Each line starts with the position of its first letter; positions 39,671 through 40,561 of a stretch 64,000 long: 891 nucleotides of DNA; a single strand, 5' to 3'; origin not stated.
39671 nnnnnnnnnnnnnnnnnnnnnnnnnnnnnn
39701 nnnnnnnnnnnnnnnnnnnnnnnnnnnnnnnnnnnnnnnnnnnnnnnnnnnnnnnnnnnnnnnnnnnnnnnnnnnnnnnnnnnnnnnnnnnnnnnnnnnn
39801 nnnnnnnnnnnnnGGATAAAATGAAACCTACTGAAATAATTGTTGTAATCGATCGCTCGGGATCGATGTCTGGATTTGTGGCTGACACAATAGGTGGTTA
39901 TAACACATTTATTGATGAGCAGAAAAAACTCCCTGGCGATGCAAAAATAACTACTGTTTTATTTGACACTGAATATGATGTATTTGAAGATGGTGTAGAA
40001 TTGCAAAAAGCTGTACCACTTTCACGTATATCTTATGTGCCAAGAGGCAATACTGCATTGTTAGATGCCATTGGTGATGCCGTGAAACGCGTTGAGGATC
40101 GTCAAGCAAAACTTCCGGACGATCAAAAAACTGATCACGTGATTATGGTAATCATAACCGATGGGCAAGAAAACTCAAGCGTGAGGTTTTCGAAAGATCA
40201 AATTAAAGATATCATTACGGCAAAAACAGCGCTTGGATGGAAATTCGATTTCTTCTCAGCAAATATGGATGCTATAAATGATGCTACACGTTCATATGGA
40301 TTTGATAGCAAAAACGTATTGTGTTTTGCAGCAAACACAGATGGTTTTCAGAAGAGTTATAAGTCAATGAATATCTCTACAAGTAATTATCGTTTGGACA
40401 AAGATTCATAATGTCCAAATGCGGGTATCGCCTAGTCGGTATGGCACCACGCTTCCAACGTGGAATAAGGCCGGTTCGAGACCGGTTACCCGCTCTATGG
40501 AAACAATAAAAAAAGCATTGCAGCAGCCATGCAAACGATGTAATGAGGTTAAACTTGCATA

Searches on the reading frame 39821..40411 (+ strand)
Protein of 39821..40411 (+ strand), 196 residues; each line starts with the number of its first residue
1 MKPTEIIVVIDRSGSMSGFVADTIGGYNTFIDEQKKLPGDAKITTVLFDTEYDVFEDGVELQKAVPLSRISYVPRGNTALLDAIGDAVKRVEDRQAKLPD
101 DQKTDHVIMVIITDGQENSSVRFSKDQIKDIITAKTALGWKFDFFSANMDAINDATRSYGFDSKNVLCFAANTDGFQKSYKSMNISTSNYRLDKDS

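Call 37: search_protein_families(library=pfam, proteins=[window:39821-40411:+], max_evalue=0.01)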
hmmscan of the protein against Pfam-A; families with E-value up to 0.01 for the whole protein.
window:39821-40411:+ (196 aa): 3 families
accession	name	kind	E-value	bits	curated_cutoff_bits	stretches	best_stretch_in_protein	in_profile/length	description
PF13519.12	VWA_2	-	1.1e-05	26.4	27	1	6-116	1-107/107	von Willebrand factor type A domain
PF13768.12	VWA_3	-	0.00018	22.1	27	1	5-126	2-118/155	von Willebrand factor type A domain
PF00092.34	VWA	-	0.00026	21.7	23.8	1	6-130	2-129/174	von Willebrand factor type A domain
